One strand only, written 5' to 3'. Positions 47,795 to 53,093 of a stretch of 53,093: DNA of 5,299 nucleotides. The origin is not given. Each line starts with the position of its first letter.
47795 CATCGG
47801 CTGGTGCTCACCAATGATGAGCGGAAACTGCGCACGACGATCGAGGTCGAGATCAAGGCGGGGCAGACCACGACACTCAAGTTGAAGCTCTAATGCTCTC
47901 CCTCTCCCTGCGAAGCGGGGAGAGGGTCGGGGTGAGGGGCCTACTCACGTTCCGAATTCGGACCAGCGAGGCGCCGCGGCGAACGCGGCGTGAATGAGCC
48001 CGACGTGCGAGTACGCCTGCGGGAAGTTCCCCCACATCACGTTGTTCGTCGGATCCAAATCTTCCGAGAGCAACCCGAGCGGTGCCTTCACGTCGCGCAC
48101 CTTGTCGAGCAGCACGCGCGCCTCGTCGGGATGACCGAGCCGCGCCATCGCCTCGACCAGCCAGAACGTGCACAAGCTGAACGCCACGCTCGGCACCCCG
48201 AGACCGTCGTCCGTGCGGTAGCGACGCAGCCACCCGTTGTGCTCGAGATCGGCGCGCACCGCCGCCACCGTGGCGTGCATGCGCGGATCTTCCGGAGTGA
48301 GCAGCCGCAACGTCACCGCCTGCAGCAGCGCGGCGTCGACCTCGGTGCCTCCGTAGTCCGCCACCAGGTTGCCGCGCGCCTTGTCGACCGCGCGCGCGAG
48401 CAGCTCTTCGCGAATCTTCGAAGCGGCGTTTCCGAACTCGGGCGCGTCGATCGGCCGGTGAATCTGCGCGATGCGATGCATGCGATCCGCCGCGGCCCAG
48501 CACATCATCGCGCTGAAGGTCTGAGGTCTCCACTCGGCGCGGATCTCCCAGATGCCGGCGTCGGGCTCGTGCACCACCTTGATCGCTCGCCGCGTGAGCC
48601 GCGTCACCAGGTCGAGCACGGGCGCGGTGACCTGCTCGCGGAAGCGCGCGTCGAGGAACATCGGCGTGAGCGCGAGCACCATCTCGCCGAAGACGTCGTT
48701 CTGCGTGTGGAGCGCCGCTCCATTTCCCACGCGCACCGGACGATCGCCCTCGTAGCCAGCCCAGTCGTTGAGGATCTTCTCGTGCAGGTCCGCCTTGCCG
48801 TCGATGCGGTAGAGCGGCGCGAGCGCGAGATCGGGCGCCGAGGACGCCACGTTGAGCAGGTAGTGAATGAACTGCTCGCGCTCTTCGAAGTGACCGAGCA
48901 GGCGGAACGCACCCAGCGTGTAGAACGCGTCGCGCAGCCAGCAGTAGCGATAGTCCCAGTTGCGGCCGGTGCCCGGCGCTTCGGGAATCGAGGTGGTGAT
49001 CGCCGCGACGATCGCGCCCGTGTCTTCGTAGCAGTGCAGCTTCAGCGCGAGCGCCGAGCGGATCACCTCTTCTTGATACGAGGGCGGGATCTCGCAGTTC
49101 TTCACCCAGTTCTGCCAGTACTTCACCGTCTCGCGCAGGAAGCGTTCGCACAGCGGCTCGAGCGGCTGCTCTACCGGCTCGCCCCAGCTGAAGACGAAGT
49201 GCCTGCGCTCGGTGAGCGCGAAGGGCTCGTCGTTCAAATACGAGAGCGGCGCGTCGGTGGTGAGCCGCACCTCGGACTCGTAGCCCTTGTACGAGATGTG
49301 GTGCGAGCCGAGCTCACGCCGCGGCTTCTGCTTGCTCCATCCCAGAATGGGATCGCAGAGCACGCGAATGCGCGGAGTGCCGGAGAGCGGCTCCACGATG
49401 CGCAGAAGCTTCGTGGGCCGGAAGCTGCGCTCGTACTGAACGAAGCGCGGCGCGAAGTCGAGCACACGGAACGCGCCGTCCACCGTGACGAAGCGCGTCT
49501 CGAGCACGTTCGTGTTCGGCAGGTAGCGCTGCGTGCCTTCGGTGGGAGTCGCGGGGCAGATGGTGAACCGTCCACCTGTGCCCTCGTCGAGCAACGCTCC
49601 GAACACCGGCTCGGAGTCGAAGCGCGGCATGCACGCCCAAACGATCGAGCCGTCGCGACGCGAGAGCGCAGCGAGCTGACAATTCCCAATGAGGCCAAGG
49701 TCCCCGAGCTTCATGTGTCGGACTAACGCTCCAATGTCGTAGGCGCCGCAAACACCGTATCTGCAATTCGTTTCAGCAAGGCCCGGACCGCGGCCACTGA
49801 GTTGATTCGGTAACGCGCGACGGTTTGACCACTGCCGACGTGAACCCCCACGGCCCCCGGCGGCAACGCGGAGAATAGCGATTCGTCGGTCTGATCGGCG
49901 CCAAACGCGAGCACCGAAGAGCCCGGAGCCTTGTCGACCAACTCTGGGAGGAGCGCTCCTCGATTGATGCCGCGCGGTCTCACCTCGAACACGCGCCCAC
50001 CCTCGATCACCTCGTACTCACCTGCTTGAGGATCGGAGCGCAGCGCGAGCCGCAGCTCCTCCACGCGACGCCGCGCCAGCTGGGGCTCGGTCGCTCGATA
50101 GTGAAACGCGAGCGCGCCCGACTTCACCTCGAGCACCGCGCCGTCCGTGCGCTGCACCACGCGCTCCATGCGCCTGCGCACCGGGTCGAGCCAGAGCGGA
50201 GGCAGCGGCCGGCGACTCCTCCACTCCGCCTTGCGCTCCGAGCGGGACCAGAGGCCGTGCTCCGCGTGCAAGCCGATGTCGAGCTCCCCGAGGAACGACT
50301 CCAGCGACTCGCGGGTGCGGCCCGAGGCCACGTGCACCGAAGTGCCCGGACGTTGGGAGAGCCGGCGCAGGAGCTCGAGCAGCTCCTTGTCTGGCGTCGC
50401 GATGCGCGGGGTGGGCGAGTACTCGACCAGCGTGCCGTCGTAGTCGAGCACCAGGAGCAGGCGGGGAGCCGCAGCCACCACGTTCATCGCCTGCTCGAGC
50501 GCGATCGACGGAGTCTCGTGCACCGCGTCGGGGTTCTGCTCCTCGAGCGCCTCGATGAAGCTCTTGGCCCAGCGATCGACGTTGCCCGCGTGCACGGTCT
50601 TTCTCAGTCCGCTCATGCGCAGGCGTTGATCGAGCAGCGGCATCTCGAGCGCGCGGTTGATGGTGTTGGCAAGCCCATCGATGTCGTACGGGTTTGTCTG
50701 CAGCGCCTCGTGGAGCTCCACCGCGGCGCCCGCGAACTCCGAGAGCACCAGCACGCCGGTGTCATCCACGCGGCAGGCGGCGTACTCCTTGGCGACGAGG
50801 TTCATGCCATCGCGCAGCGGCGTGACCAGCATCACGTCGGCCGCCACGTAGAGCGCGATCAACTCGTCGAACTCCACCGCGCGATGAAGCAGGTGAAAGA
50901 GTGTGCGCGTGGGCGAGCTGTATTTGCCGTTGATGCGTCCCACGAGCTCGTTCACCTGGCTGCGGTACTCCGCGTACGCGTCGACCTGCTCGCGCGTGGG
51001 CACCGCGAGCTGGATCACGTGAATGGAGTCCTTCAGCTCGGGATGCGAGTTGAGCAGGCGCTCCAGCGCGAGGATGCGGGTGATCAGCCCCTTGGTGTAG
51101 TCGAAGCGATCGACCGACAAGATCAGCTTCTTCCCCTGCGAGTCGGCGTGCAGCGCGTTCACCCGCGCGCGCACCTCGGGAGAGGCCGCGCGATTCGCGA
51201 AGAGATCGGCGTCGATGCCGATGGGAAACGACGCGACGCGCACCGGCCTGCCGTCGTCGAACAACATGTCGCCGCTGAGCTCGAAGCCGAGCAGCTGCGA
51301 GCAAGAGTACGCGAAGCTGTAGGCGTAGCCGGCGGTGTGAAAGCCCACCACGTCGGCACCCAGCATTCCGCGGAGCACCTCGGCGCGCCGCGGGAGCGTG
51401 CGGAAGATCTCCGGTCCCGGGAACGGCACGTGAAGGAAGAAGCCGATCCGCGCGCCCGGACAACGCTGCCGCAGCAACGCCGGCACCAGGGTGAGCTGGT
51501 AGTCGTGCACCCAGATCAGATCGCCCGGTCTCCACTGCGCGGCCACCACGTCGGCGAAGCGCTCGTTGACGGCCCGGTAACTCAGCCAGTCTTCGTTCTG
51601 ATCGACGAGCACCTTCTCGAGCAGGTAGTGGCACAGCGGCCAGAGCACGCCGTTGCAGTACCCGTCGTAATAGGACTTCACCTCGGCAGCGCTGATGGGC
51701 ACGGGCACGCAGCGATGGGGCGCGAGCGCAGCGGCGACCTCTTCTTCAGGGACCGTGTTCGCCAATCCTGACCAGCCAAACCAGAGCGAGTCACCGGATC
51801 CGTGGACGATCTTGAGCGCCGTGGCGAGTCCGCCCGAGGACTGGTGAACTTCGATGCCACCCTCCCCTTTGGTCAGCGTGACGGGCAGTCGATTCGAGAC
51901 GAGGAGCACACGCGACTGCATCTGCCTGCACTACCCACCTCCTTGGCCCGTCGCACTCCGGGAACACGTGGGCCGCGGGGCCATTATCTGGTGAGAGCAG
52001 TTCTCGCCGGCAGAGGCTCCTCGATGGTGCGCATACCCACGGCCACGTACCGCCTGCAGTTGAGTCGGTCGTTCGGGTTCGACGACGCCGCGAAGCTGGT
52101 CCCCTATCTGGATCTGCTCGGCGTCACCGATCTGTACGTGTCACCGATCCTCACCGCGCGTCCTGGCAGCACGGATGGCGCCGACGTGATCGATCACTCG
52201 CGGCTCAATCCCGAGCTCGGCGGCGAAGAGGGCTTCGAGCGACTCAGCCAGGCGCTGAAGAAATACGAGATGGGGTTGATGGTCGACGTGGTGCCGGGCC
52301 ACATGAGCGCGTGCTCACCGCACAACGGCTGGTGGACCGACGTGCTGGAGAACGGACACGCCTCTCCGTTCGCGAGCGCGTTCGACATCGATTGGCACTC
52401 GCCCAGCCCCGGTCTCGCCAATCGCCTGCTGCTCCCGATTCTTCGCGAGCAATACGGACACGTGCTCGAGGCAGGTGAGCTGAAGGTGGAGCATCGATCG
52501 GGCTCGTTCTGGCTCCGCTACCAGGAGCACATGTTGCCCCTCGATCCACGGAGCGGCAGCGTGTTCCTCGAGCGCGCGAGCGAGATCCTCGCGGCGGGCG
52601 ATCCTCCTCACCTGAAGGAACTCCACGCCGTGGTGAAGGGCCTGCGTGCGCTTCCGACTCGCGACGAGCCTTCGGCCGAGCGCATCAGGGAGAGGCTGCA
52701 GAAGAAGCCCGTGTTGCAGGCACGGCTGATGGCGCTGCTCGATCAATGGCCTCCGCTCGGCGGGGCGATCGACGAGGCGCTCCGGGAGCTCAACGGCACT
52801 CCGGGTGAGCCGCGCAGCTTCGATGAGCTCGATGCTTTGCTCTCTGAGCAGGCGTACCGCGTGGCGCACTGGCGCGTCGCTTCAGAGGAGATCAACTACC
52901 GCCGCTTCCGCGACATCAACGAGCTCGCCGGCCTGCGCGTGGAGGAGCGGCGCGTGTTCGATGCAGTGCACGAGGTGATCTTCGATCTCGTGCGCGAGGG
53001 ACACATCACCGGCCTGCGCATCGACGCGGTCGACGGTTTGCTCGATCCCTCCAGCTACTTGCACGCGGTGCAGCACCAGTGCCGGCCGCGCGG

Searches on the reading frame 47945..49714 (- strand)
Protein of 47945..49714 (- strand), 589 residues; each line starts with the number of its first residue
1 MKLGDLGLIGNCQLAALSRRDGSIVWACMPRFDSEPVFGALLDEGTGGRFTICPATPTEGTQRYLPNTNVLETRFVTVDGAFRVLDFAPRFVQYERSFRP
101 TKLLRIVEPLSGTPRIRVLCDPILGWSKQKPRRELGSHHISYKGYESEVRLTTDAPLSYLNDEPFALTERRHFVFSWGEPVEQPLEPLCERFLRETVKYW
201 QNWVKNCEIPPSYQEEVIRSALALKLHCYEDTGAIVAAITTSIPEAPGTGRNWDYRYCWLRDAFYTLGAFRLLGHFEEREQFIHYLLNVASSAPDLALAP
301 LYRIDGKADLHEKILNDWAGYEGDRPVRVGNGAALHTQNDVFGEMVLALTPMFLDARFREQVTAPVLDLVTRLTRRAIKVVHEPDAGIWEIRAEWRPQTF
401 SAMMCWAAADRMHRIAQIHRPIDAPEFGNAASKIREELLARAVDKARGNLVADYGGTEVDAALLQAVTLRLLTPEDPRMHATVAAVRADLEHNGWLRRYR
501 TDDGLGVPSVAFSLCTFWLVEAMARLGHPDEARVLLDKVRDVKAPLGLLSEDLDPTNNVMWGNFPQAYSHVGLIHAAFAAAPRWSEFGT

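Call 14: search_protein_families(library=pfam, proteins=[window:47945-49714:-], max_evalue=0.0001)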
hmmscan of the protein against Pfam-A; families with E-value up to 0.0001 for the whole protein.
window:47945-49714:- (589 aa): 2 families
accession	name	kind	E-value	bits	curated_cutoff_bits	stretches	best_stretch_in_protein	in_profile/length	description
PF00723.27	Glyco_hydro_15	-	3.4e-45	155.1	22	1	213-577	3-426/427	Glycosyl hydrolases family 15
PF19291.4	TREH_N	-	1.6e-11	44.3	23.1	1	6-118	18-120/211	Trehalase-like, N-terminal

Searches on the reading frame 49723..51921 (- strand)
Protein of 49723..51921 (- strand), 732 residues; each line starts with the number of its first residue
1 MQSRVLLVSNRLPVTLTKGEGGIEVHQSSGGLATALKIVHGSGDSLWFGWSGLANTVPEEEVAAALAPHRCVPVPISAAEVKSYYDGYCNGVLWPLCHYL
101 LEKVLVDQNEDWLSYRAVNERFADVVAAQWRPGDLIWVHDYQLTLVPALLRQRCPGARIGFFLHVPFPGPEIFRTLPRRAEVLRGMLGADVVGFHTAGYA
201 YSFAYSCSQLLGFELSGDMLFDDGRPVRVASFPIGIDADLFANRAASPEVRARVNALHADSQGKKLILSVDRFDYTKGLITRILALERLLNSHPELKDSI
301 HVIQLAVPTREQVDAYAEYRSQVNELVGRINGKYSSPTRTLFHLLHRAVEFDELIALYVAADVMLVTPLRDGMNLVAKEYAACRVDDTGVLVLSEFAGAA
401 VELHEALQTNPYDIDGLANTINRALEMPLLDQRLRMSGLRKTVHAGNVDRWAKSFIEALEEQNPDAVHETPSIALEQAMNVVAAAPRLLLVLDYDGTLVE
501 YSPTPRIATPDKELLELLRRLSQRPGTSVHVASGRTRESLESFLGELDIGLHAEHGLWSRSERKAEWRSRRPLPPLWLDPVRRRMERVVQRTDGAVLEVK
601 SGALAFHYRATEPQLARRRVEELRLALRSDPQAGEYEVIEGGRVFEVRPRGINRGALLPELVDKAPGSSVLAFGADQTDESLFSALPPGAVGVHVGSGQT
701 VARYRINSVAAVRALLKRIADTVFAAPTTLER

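Call 14: search_protein_families(library=pfam, proteins=[window:49723-51921:-], max_evalue=0.0001)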
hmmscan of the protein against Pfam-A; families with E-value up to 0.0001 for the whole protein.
window:49723-51921:- (732 aa): 3 families
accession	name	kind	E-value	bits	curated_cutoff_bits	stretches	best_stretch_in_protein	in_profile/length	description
PF00982.27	Glyco_transf_20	-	3.3e-150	501.4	32.5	1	4-460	2-472/473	Glycosyltransferase family 20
PF02358.22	Trehalose_PPase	-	2.2e-37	128.9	27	1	492-691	2-211/235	Trehalose-phosphatase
PF00534.26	Glycos_transf_1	-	5.6e-05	23.2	26.4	0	351-435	83-166/172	Glycosyl transferases group 1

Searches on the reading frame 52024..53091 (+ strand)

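Call 14: search_protein_families(library=pfam, proteins=[window:52024-53091:+], max_evalue=0.0001)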
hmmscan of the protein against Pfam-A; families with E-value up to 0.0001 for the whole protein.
window:52024-53091:+ (356 aa): 1 family
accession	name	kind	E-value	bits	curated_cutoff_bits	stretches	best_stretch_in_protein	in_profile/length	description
PF00128.31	Alpha-amylase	-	2.1e-16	60.6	22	1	26-139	25-127/446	Alpha amylase, catalytic domain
